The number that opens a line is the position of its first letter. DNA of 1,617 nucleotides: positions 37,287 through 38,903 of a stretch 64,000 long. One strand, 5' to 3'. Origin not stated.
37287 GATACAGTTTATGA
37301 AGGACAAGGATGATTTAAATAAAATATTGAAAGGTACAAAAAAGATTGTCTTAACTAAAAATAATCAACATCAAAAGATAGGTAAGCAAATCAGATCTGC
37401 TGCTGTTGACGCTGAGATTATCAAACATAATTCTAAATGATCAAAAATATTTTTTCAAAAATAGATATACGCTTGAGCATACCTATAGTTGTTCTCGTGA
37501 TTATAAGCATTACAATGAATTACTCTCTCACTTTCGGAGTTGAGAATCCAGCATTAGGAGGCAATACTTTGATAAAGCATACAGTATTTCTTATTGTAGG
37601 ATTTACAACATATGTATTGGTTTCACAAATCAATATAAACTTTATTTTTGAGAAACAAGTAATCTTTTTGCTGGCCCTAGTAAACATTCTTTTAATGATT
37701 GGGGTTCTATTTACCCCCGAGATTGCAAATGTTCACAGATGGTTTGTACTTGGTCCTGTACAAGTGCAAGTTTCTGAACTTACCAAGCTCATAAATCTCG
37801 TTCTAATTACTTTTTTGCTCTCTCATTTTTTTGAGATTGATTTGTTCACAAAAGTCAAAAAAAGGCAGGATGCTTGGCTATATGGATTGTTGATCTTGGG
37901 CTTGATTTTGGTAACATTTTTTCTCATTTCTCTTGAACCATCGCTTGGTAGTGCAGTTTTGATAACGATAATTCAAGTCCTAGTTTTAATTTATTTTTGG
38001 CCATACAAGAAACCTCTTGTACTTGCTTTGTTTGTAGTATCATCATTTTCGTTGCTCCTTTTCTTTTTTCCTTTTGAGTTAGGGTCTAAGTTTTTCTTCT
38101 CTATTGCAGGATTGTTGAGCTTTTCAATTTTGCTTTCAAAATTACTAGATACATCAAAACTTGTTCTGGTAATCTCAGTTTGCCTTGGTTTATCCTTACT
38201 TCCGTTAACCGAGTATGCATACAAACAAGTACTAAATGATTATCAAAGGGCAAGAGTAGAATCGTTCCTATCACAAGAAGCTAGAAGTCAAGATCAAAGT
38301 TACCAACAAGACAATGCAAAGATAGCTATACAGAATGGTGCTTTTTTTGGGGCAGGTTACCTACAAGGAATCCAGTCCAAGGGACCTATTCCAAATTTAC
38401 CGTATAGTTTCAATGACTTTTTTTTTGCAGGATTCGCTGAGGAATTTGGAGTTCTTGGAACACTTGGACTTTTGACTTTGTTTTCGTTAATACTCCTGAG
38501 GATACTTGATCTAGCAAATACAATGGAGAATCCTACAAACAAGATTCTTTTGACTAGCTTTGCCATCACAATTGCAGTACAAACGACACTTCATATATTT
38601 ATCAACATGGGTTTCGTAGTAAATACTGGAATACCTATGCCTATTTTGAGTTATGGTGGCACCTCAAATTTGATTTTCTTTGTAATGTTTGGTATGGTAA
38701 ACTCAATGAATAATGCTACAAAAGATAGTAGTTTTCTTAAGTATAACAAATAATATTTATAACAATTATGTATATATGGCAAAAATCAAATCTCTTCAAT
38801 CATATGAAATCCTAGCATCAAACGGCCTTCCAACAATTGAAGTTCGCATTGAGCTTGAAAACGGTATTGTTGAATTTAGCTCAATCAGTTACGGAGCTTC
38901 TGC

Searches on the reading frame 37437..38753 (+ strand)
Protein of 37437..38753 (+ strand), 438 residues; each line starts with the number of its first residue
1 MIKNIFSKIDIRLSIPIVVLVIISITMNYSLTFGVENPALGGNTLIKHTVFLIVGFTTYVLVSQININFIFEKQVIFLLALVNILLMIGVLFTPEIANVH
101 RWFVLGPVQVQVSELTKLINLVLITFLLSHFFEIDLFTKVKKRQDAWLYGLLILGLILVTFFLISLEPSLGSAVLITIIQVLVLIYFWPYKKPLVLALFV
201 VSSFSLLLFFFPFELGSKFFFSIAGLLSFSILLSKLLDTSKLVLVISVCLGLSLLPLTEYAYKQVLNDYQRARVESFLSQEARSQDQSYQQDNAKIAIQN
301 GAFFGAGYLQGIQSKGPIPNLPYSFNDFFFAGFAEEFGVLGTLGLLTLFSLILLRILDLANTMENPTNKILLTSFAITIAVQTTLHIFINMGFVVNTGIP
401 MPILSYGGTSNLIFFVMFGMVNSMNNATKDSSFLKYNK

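Call 64: search_protein_families(library=pfam, proteins=[window:37437-38753:+], max_evalue=0.00001)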
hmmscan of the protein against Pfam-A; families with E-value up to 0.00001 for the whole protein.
window:37437-38753:+ (438 aa): 1 family
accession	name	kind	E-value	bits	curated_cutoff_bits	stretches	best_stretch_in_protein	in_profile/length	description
PF01098.24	FTSW_RODA_SPOVE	-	7e-51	173.7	26.4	2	237-428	170-354/356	Cell cycle protein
